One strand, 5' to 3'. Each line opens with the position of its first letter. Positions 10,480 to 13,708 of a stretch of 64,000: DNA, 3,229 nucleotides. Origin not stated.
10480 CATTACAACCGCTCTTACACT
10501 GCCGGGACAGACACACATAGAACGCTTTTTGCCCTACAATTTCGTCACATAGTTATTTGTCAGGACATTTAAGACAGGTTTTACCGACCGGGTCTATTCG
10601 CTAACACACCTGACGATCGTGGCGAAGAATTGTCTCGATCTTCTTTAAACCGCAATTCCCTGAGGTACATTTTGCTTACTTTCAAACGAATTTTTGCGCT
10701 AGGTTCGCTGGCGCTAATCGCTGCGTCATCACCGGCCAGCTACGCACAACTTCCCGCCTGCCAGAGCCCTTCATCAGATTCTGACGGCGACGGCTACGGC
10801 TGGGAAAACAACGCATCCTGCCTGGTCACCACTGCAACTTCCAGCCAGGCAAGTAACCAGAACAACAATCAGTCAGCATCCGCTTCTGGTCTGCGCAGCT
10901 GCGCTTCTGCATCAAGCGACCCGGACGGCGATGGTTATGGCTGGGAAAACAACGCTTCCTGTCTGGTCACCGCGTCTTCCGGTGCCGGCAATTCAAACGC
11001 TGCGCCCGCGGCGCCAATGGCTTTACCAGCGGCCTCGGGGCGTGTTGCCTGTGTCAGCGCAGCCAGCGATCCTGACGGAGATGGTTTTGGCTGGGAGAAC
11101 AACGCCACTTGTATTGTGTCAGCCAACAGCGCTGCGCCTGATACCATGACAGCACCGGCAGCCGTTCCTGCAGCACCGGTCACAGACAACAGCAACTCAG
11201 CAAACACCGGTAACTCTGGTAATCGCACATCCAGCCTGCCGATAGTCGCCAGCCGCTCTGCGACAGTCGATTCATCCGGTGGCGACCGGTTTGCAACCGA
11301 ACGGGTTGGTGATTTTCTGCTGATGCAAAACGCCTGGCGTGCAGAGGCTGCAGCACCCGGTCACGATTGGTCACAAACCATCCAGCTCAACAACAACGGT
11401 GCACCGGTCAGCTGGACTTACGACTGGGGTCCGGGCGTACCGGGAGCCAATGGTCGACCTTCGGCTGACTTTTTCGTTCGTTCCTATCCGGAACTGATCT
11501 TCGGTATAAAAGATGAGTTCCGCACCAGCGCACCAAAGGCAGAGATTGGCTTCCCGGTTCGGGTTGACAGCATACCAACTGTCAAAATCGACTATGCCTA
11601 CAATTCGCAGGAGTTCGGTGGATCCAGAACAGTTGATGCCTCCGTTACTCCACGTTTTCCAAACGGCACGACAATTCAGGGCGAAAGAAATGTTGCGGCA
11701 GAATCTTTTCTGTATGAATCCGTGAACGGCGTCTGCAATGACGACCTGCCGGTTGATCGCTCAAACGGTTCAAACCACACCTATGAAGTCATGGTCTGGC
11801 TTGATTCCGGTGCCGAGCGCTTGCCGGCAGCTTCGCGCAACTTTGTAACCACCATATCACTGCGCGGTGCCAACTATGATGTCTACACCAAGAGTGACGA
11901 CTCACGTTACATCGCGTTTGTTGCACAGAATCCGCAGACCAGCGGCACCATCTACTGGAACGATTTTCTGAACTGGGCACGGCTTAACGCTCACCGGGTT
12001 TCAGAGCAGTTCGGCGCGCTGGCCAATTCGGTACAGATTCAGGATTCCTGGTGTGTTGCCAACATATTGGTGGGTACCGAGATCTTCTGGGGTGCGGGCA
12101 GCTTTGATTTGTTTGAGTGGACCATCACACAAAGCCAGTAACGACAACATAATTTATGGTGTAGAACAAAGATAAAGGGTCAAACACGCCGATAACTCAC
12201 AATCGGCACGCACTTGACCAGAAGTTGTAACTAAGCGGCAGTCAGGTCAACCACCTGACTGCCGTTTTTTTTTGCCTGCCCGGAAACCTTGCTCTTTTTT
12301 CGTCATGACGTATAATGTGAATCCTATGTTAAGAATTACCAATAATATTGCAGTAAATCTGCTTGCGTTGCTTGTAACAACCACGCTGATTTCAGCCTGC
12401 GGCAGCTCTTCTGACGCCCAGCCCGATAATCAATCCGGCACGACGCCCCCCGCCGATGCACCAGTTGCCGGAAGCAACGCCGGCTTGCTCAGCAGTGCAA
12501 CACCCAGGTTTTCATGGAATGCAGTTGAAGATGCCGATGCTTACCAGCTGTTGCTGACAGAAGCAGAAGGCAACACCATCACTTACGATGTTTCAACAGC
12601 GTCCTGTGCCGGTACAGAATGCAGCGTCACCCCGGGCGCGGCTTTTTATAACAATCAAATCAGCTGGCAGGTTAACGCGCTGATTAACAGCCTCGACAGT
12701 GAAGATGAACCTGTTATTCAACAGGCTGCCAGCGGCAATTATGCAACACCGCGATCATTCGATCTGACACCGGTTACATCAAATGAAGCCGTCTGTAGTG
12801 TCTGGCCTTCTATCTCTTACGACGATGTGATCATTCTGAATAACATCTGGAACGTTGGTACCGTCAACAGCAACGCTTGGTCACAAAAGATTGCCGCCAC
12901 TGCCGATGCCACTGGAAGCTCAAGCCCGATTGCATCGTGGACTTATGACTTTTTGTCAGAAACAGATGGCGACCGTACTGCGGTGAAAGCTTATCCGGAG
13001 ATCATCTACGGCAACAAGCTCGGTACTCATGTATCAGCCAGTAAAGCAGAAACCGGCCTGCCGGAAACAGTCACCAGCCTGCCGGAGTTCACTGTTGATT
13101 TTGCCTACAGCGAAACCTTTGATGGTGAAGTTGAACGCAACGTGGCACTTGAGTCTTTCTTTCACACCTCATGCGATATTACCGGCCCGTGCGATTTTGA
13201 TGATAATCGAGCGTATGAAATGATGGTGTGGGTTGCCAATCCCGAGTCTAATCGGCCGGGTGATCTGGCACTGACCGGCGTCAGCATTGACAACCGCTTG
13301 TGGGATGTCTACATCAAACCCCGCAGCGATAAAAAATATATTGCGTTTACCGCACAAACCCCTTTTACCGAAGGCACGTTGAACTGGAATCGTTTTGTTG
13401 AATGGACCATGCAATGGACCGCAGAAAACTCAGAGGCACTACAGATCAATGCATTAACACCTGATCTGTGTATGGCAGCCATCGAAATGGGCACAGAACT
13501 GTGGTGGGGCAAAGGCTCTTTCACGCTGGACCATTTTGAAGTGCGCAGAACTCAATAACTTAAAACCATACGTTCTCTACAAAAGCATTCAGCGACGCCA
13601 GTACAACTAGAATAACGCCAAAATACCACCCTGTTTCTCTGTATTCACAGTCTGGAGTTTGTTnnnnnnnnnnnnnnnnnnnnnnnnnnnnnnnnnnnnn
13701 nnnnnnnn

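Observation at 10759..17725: Twelve copies of a 23-residue two-cysteine module C-x(4,5)-SD-x-DGDG-[YF]-GW-[EQ]-N-x2-[ST]-C spread over three secreted proteins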

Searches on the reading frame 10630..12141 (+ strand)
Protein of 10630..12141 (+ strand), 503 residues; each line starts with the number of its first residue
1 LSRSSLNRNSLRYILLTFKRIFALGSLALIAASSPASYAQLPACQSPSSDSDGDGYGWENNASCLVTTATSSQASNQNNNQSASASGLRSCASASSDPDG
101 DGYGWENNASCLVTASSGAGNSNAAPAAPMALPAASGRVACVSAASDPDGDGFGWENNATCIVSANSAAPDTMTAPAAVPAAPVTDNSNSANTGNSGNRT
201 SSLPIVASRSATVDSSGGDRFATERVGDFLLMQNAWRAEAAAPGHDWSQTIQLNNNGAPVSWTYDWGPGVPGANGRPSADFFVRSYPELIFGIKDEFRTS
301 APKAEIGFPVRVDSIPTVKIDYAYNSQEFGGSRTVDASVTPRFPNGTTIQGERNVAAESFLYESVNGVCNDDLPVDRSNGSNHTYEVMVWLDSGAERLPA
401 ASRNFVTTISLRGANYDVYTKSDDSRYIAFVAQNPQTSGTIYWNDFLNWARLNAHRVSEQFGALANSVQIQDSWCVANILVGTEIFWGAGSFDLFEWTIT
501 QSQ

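Call 4: search_protein_families(library=pfam, proteins=[window:10630-12141:+], max_evalue=1)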
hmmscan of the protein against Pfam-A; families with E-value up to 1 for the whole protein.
window:10630-12141:+ (503 aa): 1 family
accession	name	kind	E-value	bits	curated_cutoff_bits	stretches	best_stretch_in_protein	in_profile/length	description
PF02013.21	CBM_10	-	1.6e-13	51.4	23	3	88-112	9-35/36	Cellulose or protein binding domain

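Call 6: search_protein_families(library=ncbifam, proteins=[window:10630-12141:+], max_evalue=1)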
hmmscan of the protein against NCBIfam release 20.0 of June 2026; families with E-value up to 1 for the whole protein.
window:10630-12141:+ (503 aa): 0 families

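Call 12: list_cluster_members(proteins=[window:10630-12141:+, window:12272-13558:+, window:13664-15511:+, window:16469-17731:+, window:19542-20912:+])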
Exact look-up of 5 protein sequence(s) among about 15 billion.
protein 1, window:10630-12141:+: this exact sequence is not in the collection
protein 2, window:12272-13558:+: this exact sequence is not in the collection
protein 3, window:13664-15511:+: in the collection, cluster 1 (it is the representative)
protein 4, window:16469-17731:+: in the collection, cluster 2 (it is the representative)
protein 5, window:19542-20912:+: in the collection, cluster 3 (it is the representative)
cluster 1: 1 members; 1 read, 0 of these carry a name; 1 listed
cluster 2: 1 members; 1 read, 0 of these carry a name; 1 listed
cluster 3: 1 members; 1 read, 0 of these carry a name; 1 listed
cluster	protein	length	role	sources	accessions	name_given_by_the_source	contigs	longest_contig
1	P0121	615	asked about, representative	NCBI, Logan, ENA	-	-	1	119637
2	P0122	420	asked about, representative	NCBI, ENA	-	-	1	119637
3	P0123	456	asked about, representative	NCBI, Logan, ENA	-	-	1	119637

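Call 14: find_encoding_contigs(protein=P0121, flank=10000, max_places=3)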
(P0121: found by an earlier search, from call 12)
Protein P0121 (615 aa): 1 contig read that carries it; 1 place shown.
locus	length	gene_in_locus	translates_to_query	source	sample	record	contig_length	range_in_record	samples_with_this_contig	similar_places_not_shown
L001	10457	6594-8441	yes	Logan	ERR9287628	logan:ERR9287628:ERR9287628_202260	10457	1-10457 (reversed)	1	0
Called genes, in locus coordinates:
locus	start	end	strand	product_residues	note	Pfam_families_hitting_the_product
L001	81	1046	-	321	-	PF00493:MCM (faint), PF20030:bpMoxR, PF07726:AAA_3, PF07728:AAA_5, PF17863:AAA_lid_2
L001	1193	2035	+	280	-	PF00106:adh_short, PF08659:KR (weak), PF13460:NAD_binding_10 (faint), PF13561:adh_short_C2, PF08643:DUF1776 (faint)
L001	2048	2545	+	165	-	PF00258:Flavodoxin_1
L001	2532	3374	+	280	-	PF00756:Esterase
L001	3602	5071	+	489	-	PF02013:CBM_10 (faint)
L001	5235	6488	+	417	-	PF01670:Glyco_hydro_12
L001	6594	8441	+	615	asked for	PF02013:CBM_10 (faint), PF01670:Glyco_hydro_12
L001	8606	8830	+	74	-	PF19883:DUF6356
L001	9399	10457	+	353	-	?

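Call 70: predict_structure(alignment_id=A6)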
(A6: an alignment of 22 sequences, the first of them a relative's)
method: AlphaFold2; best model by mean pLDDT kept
length: 420 residues; sequences in the alignment: 22
mean_pLDDT: 62.9   pTM: 0.38
mean pLDDT of the five models: 62.9, 58.5, 58.1, 57.7, 52.0
residues with pLDDT >= 90: 22; 70-90: 158; 50-70: 139; < 50: 101
segments of 3 or more residues with pLDDT < 50: 1-30, 141-161, 272-294, 343-346, 378-380, 385-392
pLDDT, mean of each block of 10 residues (from residue 1): 33 28 30 73 67 81 87 92 85 74 85 91 88 80 33 25 65 65 65 79 83 78 59 67 86 80 79 33 26 47 63 59 66 57 50 54 52 50 47 62 58 59
secondary structure, 60 per line:
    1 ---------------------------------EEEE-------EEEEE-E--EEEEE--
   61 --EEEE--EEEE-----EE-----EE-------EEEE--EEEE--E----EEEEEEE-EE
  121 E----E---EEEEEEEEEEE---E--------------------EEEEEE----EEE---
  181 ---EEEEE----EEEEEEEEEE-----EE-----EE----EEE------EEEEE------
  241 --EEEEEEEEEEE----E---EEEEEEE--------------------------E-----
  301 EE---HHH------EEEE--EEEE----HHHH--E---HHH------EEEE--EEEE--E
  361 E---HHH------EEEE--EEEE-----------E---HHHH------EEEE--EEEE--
elements in order: E34-37 E45-49 E54-58 E63-66 E69-72 E94-97 E100-103 E111-117 E119-121 E130-140 E165-170 E175-177 E184-188 E193-202 E221-223 E230-234 E243-253 E262-268 E315-318 E321-324 H329-332 E348-351 E354-357 E374-377 E380-383 H399-402 E409-412 E415-418
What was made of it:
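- The same turn-plus-hairpin pattern appears four times in the full-length model (call 70).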

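Call 72: fold_search(model_id=the predicted structure, library=pdb)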
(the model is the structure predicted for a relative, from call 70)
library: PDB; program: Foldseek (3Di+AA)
matches with E <= 10: 1970; with E <= 0.001: 358
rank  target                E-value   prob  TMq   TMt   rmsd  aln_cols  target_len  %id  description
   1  3pdd                  1.8e-08  1.00  0.18  0.37  18.7       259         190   12  Structures of Clostridium thermocellum CbhA fibronectin(III)-like modules (released 2011-11-23)
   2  2yn5_B                5.5e-08  1.00  0.19  0.27  19.9       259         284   14  Structural insight into the giant calcium-binding adhesin SiiE: implications for the adhesion of Salmonella enterica t (released 2013-04-03)
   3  2yn3_A                1.9e-07  1.00  0.17  0.25  18.1       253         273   15  Structural insight into the giant calcium-binding adhesin SiiE: implications for the adhesion of Salmonella enterica t (released 2013-04-03)
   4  2yn5_A                2.8e-07  1.00  0.18  0.26  18.8       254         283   14  Structural insight into the giant calcium-binding adhesin SiiE: implications for the adhesion of Salmonella enterica t (released 2013-04-03)
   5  8s80_A                3.8e-07  1.00  0.19  0.29  12.1       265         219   11  Domains 4 and 5 of Sap S-layer protein from Bacillus anthracis (released 2024-11-20)
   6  6eg1_C                4.6e-07  1.00  0.18  0.30  13.8       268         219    9  Crystal structure of Dpr2 Ig1-Ig2 in complex with DIP-Theta Ig1-Ig3 (released 2018-11-28)
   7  2yn3_C                5.7e-07  1.00  0.19  0.26  19.3       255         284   15  Structural insight into the giant calcium-binding adhesin SiiE: implications for the adhesion of Salmonella enterica t (released 2013-04-03)
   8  7dm0_A                6.3e-07  1.00  0.15  0.32  17.9       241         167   12  Biofilm associated protein - C region (released 2021-12-15)
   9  4kkr_A                7.0e-07  1.00  0.19  0.30  11.9       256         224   12  Crystal structure of Vibrio cholerae RbmA (crystal form 3) (released 2013-05-22)
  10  7y9a_A                1.0e-06  1.00  0.16  0.29  20.6       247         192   14  Crystal structure of sDscam Ig1-2 domains, isoform beta2v6 (released 2023-05-24)
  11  6fwx_A                1.1e-06  1.00  0.17  0.31  20.3       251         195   12  Chimeric titin Z1Z2-Z1Z2 tandem (Z1212) functionalized with a GRGDS exogenous peptide from fibronectin (released 2019-03-27)
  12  3mtr_B                1.2e-06  1.00  0.16  0.29  17.4       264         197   10  Crystal structure of the Ig5-FN1 tandem of human NCAM (released 2010-06-23)
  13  8afo_A                1.8e-06  1.00  0.17  0.31  17.8       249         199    9  Structure of fibronectin 2 and 3 of L1CAM at 2.0 Angstrom (released 2023-03-08)
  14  5lxa_H                1.9e-06  1.00  0.16  0.26  18.0       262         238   10  CRYSTAL STRUCTURE OF HUMAN ADIPONECTIN RECEPTOR 2 IN COMPLEX WITH A C18 FREE FATTY ACID AT 3.0 ANGSTROM RESOLUTION (released 2017-03-22)
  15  7mrq                  2.4e-06  1.00  0.16  0.22  19.1       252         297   11  Chicken CNTN4 FN1-FN3 domains with T751A, V752A, Y781A, E786A mutations (released 2022-01-05)
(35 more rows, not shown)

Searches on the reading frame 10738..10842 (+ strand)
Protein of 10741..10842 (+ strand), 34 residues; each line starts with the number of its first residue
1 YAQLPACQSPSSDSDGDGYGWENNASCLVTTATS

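Call 8: search_solved_structures(query=A1, max_evalue=10, show_alignments=5)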
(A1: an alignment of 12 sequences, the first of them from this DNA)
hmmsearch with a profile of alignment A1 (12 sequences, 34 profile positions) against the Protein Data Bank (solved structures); distinct sequences matched with E-value up to 10: 2.
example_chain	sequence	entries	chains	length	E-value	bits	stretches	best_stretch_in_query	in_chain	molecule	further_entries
1e8r_A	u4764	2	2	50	0.015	18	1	18-34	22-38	ENDO-1,4-BETA-XYLANASE | XYLANASE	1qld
4itc_A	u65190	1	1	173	0.58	13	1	13-21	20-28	Lys-gingipain W83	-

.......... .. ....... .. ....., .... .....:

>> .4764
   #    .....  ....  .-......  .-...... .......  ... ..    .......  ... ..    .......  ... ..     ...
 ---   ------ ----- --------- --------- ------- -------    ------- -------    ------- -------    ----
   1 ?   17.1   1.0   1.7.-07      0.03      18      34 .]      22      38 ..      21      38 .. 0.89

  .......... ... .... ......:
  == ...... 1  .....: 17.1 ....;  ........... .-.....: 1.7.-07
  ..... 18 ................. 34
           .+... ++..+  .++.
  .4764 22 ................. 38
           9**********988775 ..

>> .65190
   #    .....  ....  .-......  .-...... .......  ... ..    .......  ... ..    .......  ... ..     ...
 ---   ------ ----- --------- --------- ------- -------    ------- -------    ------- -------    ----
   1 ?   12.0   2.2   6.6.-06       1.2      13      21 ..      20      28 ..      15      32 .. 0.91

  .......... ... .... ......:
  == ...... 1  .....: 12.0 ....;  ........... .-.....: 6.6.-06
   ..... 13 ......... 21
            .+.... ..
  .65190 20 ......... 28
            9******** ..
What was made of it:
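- On CBM10 / Pfam PF02013: The profile hits 1E8R/1QLD at E 0.015 over 17 residues (call 8).
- The module profile against PDB hits 1E8R/1QLD CBM10 over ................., E 0.015 (call 8). That domain's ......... was the second PDB hit (call 8). Only 17 residues align to the solved CBM10 in a PDB profile search (call 8).
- Tried and rejected: Only the module profile did (call 8).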

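Call 51: search_protein_families(library=pfam, proteins=[window:10741-10842:+], max_evalue=10)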
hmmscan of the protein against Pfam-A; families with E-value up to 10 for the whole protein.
seq(34 aa): 1 family
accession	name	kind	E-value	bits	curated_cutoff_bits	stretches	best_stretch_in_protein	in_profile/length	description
PF02013.21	CBM_10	-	6.2e-05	23.8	23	1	5-28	10-35/36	Cellulose or protein binding domain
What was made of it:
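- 10759..11112 (+): Modules 1-3 of the 10630 protein: 10759-10821, 10900-10962, 11050-11112. A single module scores 23.8 bits against PF02013 (call 51).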

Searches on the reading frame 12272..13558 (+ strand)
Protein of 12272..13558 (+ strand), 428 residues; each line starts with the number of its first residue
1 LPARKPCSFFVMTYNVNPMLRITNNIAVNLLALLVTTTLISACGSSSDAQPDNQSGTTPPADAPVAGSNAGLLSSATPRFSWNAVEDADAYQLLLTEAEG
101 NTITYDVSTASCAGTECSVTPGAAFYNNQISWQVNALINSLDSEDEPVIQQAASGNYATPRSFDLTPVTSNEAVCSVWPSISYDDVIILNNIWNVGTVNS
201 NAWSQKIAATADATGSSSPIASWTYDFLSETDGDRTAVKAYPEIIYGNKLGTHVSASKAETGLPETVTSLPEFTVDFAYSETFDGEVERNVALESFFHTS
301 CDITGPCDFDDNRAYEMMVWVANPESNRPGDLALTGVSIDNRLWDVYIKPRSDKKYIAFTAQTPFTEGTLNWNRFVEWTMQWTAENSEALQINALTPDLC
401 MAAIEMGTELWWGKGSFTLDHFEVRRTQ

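Call 4: search_protein_families(library=pfam, proteins=[window:12272-13558:+], max_evalue=1)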
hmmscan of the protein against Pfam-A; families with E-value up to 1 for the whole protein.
window:12272-13558:+ (428 aa): 2 families
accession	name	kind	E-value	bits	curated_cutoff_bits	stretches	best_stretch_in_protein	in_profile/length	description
PF01670.23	Glyco_hydro_12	-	9.6e-11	42.6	27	1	197-422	4-202/207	Glycosyl hydrolase family 12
PF13627.12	LptM_cons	-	0.41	11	27.3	1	30-44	1-15/23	LPS-assembly lipoprotein LptM, conserved region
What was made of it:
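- Checked: PF01670 matches the 12272 and 13664 proteins (call 4).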

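Call 6: search_protein_families(library=ncbifam, proteins=[window:12272-13558:+], max_evalue=1)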
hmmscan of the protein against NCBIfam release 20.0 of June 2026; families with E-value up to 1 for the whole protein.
window:12272-13558:+ (428 aa): 3 families
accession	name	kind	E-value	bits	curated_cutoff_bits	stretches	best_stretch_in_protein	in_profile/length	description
NF004860.0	PRK06215.1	subfamily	0.0011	18.6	319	1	309-379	129-199/238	hypothetical protein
NF058595.1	invert_tail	domain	0.022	15.1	37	1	28-59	57-88/113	lipo-invert putative C-terminal anchoring domain-containing protein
NF047631.1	SodCMycob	equivalog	0.082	12.5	230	1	27-103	10-82/236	superoxide dismutase[Cu-Zn]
